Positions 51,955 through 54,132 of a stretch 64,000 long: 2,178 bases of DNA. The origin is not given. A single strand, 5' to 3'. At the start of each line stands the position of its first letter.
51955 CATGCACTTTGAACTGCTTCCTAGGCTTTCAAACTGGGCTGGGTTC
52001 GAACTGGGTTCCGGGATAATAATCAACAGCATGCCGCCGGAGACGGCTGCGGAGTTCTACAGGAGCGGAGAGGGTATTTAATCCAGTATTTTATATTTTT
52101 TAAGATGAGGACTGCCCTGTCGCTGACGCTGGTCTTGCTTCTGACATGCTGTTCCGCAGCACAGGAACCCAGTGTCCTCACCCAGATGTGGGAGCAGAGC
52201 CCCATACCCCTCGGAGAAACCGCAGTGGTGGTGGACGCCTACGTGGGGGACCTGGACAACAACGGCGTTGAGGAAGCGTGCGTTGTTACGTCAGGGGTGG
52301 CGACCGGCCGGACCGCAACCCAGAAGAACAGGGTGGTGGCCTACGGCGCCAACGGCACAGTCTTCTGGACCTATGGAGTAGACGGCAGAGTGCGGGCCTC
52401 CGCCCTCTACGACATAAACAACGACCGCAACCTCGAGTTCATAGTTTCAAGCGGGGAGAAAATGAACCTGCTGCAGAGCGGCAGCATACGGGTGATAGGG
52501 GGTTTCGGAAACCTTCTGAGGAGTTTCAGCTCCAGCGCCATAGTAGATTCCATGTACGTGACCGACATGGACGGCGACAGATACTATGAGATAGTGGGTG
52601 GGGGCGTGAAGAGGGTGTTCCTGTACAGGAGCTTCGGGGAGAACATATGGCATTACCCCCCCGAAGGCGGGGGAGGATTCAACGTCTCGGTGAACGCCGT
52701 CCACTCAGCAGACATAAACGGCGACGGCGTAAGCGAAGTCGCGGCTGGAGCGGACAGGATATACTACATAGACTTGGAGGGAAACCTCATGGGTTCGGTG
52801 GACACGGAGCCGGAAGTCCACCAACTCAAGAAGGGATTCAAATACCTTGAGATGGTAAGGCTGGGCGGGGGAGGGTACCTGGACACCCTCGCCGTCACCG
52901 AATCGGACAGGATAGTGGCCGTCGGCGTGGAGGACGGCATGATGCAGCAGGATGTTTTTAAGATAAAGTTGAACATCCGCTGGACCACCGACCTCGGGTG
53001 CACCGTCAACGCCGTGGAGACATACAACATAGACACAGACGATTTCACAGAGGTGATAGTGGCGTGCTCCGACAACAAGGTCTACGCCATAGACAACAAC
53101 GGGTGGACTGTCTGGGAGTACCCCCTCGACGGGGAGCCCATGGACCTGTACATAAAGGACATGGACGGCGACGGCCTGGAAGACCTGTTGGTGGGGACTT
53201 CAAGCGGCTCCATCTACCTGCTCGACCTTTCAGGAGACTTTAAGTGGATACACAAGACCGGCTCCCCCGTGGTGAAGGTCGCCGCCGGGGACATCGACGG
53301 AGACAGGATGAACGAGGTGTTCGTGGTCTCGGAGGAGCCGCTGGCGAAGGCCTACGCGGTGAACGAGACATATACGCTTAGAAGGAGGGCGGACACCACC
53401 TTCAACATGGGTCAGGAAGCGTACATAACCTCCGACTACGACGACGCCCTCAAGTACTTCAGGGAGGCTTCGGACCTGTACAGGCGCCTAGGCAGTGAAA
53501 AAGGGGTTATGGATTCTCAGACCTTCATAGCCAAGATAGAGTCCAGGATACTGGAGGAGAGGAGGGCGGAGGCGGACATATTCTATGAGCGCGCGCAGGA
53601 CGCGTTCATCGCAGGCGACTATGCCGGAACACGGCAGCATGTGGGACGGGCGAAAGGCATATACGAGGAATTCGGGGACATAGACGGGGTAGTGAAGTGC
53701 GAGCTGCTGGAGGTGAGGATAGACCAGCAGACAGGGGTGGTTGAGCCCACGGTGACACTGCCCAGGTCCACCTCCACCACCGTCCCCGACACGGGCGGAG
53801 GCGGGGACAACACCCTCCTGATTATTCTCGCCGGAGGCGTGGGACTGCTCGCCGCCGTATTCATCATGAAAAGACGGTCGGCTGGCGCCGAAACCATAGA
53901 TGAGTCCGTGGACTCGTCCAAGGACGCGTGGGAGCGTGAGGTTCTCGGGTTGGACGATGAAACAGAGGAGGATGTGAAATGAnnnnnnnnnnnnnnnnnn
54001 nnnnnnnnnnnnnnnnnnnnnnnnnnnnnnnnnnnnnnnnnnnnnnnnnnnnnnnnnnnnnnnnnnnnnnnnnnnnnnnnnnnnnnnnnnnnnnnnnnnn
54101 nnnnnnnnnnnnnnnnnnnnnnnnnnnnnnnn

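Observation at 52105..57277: Surface-protein pair (FG-GAP propeller plus TPR-like helical repeat; pure helical-repeat paralogue) co-transcribed with glyS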

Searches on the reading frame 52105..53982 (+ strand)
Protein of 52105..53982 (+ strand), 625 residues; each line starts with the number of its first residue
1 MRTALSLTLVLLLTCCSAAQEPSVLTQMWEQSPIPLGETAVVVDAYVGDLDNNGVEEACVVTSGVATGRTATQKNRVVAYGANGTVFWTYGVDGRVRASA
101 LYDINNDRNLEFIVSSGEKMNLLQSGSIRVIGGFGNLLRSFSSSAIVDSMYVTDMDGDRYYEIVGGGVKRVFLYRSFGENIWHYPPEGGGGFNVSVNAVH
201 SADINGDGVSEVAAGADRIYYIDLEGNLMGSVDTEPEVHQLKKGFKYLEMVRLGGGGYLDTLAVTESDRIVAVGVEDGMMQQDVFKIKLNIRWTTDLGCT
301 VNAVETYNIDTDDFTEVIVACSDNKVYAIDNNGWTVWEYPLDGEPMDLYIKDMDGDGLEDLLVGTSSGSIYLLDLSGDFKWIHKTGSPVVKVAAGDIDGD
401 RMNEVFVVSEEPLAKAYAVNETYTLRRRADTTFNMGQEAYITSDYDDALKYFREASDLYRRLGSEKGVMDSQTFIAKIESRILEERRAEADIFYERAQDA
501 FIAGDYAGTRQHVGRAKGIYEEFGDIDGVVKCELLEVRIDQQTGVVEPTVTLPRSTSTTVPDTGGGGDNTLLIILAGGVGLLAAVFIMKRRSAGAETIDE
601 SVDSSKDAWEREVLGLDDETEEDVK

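Call 3: search_protein_families(library=pfam, proteins=[window:52105-53982:+], max_evalue=0.1)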
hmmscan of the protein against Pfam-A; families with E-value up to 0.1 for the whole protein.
window:52105-53982:+ (625 aa): 12 families
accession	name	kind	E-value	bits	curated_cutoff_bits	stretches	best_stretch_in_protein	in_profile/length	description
PF13517.12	FG-GAP_3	-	4.8e-16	59.5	26.9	3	352-407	1-61/61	FG-GAP-like repeat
PF25292.1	Beta-prop_CGLA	-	2.3e-13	50.8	26.8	2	347-392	33-79/316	Lambda-carrageenase beta-propeller domain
PF13570.13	Beta-prop_ACSF4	-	2.2e-09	37.6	133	1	251-394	129-262/329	Beta-alanine-activating enzyme, beta-propeller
PF14783.12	BBS2_Mid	-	8.3e-08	32.7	27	0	336-370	71-105/108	Ciliary BBSome complex subunit 2, middle region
PF01839.29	FG-GAP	-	8.4e-08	32.4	22.1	2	197-217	3-23/37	FG-GAP repeat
PF23743.1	Beta-prop_BBS7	-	6e-05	22.9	27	0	268-332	184-254/299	BBS7 beta-propeller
PF13424.12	TPR_12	-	0.001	19.7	30.1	1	434-500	8-74/77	Tetratricopeptide repeat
PF07719.23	TPR_2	-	0.0016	18.9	27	1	433-459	5-31/34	Tetratricopeptide repeat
PF16743.10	PliI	-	0.0049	17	27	0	92-116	55-79/123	Periplasmic lysozyme inhibitor of I-type lysozyme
PF00515.34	TPR_1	-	0.006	16.8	27.8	1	433-458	5-30/34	Tetratricopeptide repeat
PF22871.2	AimR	-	0.029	14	26.7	1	417-479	156-217/309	AimR transcriptional regulator-like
PF12256.14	TcdB_toxin_midN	-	0.049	13.4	24.8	0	347-378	29-58/181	Insecticide toxin TcdB middle/N-terminal region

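Call 20: find_homologous_proteins(query=window:52105-53982:+, max_evalue=0.001)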
Query window:52105-53982:+ (625 aa): 32 proteins with E <= 0.001 among 8000 candidates.
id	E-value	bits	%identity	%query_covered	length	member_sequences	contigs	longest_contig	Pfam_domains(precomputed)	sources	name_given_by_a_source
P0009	0.0e+0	1401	100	100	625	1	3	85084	PF01839.30,PF25292.1,PF13517.13,PF14783.13,PF13570.14,PF13424.13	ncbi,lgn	-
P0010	1.6e-209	716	53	98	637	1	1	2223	PF01839.30,PF25292.1,PF13517.13,PF14783.13,PF13570.14,PF13424.13,PF23743.2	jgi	-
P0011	8.3e-180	618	47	97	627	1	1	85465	PF23727.2,PF25292.1,PF13517.13,PF14783.13,PF13570.14,PF13424.13,PF23743.2,PF07719.24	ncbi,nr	ncbi:MAG: hypothetical protein GF416_08865 [Candidatus Altiarchaeales archaeon]|nr:hypothetical prot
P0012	6.2e-177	608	49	90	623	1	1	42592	PF25292.1,PF13517.13,PF14783.13,PF13570.14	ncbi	ncbi:MAG: VCBS repeat-containing protein [Candidatus Altiarchaeota archaeon]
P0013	4.8e-163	562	44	97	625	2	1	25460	PF01839.30,PF13360.14,PF25292.1,PF13517.13,PF14783.13,PF13570.14,PF23743.2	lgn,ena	-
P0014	1.4e-161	557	42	97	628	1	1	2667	PF01839.30,PF25292.1,PF13517.13,PF14783.13,PF13570.14,PF13424.13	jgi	jgi:tetratricopeptide (TPR) repeat protein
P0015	4.2e-161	556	41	99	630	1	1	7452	PF01839.30,PF25292.1,PF13517.13,PF14783.13,PF14727.14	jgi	jgi:hypothetical protein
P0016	2.2e-153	530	41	99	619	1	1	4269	PF01839.30,PF13360.14,PF25292.1,PF13517.13,PF14783.13,PF13570.14,PF23743.2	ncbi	-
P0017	3.0e-152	526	40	100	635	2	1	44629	PF25292.1,PF13517.13,PF14783.13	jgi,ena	-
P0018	4.4e-149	516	40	98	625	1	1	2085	PF25292.1,PF13517.13,PF13570.14,PF23743.2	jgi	jgi:hypothetical protein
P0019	6.4e-149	516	42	84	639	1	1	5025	PF01839.30,PF25292.1,PF13517.13,PF14727.14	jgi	jgi:uncharacterized Rossmann fold enzyme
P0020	1.6e-147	511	41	97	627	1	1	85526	PF13360.14,PF25292.1,PF15907.12,PF13517.13,PF14783.13,PF13570.14,PF13424.13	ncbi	ncbi:MAG: tetratricopeptide repeat protein [Candidatus Altiarchaeota archaeon]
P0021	1.4e-145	505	41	95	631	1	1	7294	PF01839.30,PF25292.1,PF13517.13,PF14783.13,PF13570.14,PF13424.13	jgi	jgi:tetratricopeptide (TPR) repeat protein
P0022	4.1e-80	288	42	52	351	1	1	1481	PF25292.1,PF13517.13,PF13570.14,PF13181.13,PF23743.2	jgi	jgi:tetratricopeptide (TPR) repeat protein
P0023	3.7e-28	117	24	53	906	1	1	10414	PF01839.30,PF13360.14,PF23381.2,PF14779.13,PF15907.12,PF14783.13,PF13570.14,PF14727.14,PF25175.2,PF25292.1,PF13517.13,PF23743.2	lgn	-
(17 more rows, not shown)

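Call 21: find_encoding_contigs(protein=P0011, flank=8000, max_places=2)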
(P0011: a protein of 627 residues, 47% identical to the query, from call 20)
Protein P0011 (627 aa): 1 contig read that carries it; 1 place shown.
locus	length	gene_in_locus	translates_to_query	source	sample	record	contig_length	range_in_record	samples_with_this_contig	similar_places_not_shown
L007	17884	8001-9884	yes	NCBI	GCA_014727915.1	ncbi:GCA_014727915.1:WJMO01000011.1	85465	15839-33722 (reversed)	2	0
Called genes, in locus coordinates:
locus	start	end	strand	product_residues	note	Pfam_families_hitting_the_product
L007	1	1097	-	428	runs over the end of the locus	PF07690:MFS_1, PF13347:MFS_2, PF07690:MFS_1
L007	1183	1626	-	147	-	PF02915:Rubrerythrin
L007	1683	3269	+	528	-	PF01875:Memo, PF01871:AMMECR1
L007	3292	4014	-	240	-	-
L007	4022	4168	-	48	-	PF02416:TatA_B_E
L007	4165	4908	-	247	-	PF00902:TatC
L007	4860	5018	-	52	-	PF02416:TatA_B_E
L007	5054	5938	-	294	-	PF00091:Tubulin, PF12327:FtsZ_C (weak)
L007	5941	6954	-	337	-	-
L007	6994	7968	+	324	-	PF01087:GalP_UDP_transf, PF16285:DUF4931_N (weak), PF01230:HIT (faint), PF16268:DUF4921, PF02744:GalP_UDP_tr_C (weak), PF11969:DcpS_C (weak)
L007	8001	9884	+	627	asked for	PF23727:Beta-prop_FAM234A_B (faint), PF13517:FG-GAP_3 (faint), PF13570:Beta-prop_ACSF4 (faint), PF14783:BBS2_Mid (faint), PF23743:Beta-prop_BBS7 (faint), PF25292:Beta-prop_CGLA, PF13424:TPR_12 (faint), PF07719:TPR_2 (faint)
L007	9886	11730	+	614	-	PF13424:TPR_12 (faint)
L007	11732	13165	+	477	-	PF00587:tRNA-synt_2b, PF03129:HGTP_anticodon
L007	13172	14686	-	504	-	PF00483:NTP_transferase, PF12804:NTP_transf_3, PF24894:Hexapep_GlmU (faint), PF00132:Hexapep (faint), PF14602:Hexapep_2 (faint), PF25084:LbH_EIF2B, PF25087:GMPPB_C, PF19027:DUF5752 (weak)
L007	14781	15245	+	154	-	-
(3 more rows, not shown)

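Call 22: find_encoding_contigs(protein=P0020, flank=8000, max_places=2)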
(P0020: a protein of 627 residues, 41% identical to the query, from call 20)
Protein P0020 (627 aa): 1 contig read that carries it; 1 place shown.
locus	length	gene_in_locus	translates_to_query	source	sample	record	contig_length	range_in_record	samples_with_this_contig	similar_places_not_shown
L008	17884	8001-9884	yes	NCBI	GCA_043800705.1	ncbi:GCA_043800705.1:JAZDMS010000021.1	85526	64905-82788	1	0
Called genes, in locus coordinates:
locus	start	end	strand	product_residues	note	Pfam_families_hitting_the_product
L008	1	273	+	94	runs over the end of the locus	PF04014:MazE_antitoxin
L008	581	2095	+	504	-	PF01875:Memo, PF01871:AMMECR1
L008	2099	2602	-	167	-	-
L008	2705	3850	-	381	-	PF01323:DSBA (weak)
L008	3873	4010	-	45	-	PF02416:TatA_B_E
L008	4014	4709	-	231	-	PF00902:TatC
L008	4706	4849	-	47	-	PF02416:TatA_B_E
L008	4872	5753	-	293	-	PF00091:Tubulin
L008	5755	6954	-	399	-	-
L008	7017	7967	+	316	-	PF01087:GalP_UDP_transf, PF01230:HIT (faint), PF16285:DUF4931_N, PF16268:DUF4921, PF02744:GalP_UDP_tr_C (weak), PF11969:DcpS_C (weak)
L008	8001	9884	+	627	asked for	PF14783:BBS2_Mid (faint), PF15907:Itfg2 (faint), PF13360:PQQ_2 (faint), PF13517:FG-GAP_3 (faint), PF13570:Beta-prop_ACSF4 (faint), PF25292:Beta-prop_CGLA, PF13424:TPR_12 (faint)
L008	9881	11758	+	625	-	-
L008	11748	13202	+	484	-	PF00587:tRNA-synt_2b, PF03129:HGTP_anticodon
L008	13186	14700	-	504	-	PF00483:NTP_transferase, PF12804:NTP_transf_3, PF24894:Hexapep_GlmU (faint), PF25084:LbH_EIF2B, PF00132:Hexapep (weak), PF25087:GMPPB_C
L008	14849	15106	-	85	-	PF18929:DUF5678 (weak)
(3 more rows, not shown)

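Call 23: find_encoding_contigs(protein=P0017, flank=8000, max_places=2)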
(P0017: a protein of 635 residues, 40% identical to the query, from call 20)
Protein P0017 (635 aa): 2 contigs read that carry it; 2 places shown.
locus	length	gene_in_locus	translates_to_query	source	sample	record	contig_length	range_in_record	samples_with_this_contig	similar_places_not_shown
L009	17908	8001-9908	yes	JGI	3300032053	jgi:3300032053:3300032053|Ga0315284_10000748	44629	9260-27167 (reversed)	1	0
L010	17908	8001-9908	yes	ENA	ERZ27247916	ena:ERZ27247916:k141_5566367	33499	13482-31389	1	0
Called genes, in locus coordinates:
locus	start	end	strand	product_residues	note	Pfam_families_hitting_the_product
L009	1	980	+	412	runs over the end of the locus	PF04055:Radical_SAM, PF13353:Fer4_12 (weak)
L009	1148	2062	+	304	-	PF01063:Aminotran_4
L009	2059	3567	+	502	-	PF01875:Memo, PF01871:AMMECR1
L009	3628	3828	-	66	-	PF15919:HicB_lk_antitox (weak)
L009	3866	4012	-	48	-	PF02416:TatA_B_E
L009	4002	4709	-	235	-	PF00902:TatC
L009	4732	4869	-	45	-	PF02416:TatA_B_E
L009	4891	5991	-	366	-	PF00091:Tubulin, PF12327:FtsZ_C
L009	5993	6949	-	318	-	-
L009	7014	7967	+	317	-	PF01087:GalP_UDP_transf, PF16285:DUF4931_N, PF01230:HIT (faint), PF11969:DcpS_C (faint), PF16268:DUF4921, PF02744:GalP_UDP_tr_C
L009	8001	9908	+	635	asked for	PF13517:FG-GAP_3 (faint), PF14783:BBS2_Mid (faint), PF25292:Beta-prop_CGLA (faint)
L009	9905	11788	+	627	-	PF00071:Ras (faint)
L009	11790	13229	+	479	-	PF00587:tRNA-synt_2b, PF03129:HGTP_anticodon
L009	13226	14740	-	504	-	PF00483:NTP_transferase, PF12804:NTP_transf_3, PF24894:Hexapep_GlmU (faint), PF00132:Hexapep (weak), PF25084:LbH_EIF2B, PF25087:GMPPB_C, PF19027:DUF5752 (faint)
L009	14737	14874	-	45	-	-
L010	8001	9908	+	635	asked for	PF13517:FG-GAP_3 (faint), PF14783:BBS2_Mid (faint), PF25292:Beta-prop_CGLA (faint)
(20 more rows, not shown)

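Call 38: search_protein_families(library=ncbifam, proteins=[window:52105-53982:+], max_evalue=0.01)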
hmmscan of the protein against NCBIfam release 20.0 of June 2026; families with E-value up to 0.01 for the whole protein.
window:52105-53982:+ (625 aa): 0 families

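Call 47: predict_structure(alignment_id=A2)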
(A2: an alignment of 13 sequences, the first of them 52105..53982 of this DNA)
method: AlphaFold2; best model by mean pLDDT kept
length: 625 residues; sequences in the alignment: 13
mean_pLDDT: 83.3   pTM: 0.68
mean pLDDT of the five models: 83.3, 82.3, 81.9, 81.7, 81.6
residues with pLDDT >= 90: 349; 70-90: 170; 50-70: 39; < 50: 67
segments of 3 or more residues with pLDDT < 50: 13-20, 546-569, 592-625
pLDDT, mean of each block of 10 residues (from residue 1): 62 42 83 88 95 94 80 91 93 92 93 88 82 94 85 90 91 90 77 88 91 95 94 93 93 86 96 93 92 96 93 91 97 94 96 86 96 91 93 94 93 91 79 90 92 94 89 93 85 91 89 91 84 89 59 36 37 65 69 37 38 39 31
secondary structure, 60 per line:
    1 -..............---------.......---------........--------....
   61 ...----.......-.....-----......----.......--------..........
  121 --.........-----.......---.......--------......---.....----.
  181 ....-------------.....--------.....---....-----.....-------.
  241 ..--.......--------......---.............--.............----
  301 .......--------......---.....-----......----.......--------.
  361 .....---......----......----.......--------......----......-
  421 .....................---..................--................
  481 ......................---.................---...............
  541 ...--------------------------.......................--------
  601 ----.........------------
elements in order: H2-15 E25-31 E41-48 E57-63 H68-74 E76-80 E86-91 E96-102 E111-120 E123-131 E137-143 E147-153 E162-167 E171-175 E180-184 E198-202 E211-215 E219-222 E228-232 E245-251 E260-265 E269-281 E284-296 E301-307 E316-321 E325-329 E335-340 E345-351 E360-365 E369-374 E379-384 E389-395 E404-409 E414-419 H421-441 H445-462 H465-502 H506-522 H526-543 H570-592 H605-613

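Call 55: find_encoding_contigs(protein=window:52105-53982:+, flank=1000, max_places=3)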
Protein window:52105-53982:+ (625 aa): 3 contigs read that carry it; 2 places shown.
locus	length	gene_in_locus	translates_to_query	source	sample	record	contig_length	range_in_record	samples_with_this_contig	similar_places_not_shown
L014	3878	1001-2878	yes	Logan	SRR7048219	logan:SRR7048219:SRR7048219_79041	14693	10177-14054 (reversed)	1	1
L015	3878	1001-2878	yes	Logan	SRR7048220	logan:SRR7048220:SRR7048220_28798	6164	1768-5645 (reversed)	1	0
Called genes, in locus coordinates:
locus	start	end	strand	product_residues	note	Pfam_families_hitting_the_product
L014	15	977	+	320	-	PF01087:GalP_UDP_transf, PF16268:DUF4921 (faint), PF16285:DUF4931_N (weak), PF19327:Ap4A_phos_N (weak), PF01230:HIT (weak)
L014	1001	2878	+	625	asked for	PF25292:Beta-prop_CGLA (faint), PF01839:FG-GAP (faint), PF14783:BBS2_Mid (faint), PF13570:Beta-prop_ACSF4 (weak), PF13517:FG-GAP_3 (weak), PF13424:TPR_12 (faint)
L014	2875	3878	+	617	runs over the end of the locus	-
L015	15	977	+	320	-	PF01087:GalP_UDP_transf, PF16268:DUF4921 (faint), PF16285:DUF4931_N (weak), PF19327:Ap4A_phos_N (weak), PF01230:HIT (weak)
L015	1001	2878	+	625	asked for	PF25292:Beta-prop_CGLA (faint), PF01839:FG-GAP (faint), PF14783:BBS2_Mid (faint), PF13570:Beta-prop_ACSF4 (weak), PF13517:FG-GAP_3 (weak), PF13424:TPR_12 (faint)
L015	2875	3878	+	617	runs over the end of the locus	-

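Call 62: fold_search(model_id=the predicted structure, library=pdb)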
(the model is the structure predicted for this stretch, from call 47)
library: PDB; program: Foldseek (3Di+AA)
matches with E <= 10: 1575; with E <= 0.001: 802
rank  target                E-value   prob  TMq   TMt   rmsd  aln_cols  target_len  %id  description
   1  6tjg                  5.0e-14  1.00  0.44  0.81   4.3       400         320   15  Crystal structure of the computationally designed Cake8 protein (released 2020-05-06)
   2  6tji_A                6.4e-14  1.00  0.41  0.66   6.6       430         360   15  Crystal structure of the computationally designed Cake10 protein (released 2020-05-06)
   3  6tjh_A                2.2e-13  1.00  0.42  0.68   6.7       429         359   15  Crystal structure of the computationally designed Cake9 protein (released 2020-05-06)
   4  6vbu_2                7.2e-13  1.00  0.38  0.36   8.1       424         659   12  Structure of the bovine BBSome complex (released 2020-01-29)
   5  4v0m_B                1.4e-12  1.00  0.38  0.66   9.1       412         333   10  Crystal structure of BBS1N in complex with ARL6DN (released 2014-11-19)
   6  6voa_B                2.3e-12  1.00  0.38  0.38   8.1       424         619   12  Cryo-EM structure of the BBSome-ARL6 complex (released 2020-06-24)
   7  4imm_A                2.5e-12  1.00  0.40  0.68   5.8       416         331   13  The crystal structure of BamB from Moraxella catarrhalis (released 2014-03-26)
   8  7eq5_A                5.8e-12  1.00  0.38  0.61   6.5       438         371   16  Plant growth-promoting factor YxaL mutant from Bacillus velezensis - T175W/W215G (released 2022-01-12)
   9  4v0n_F                6.0e-12  1.00  0.38  0.71   5.6       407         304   10  Crystal structure of BBS1N in complex with ARL6DN, soaked with mercury (released 2014-11-19)
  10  9a2d_C                6.0e-12  1.00  0.19  0.11  22.4       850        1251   10  Modeling of the ciliary Intraflagellar transport-A complex (released 2024-05-10)
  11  4v0n_D                6.6e-12  1.00  0.37  0.69   6.2       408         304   12  Crystal structure of BBS1N in complex with ARL6DN, soaked with mercury (released 2014-11-19)
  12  8prj                  9.3e-12  1.00  0.38  0.71   4.2       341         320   17  The structure of v31Bagel8 (released 2024-07-24)
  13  4v0m_D                9.3e-12  1.00  0.37  0.69   6.3       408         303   12  Crystal structure of BBS1N in complex with ARL6DN (released 2014-11-19)
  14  9n73_LQ               1.1e-11  1.00  0.33  0.26  23.8       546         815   10  SSU processome maturation and disassembly, State G (released 2025-10-29)
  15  7evf                  1.1e-11  1.00  0.38  0.61   6.4       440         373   16  Plant growth-promoting factor YxaL mutant from Bacillus velezensis - T175W/S213G/W215A (released 2022-01-12)
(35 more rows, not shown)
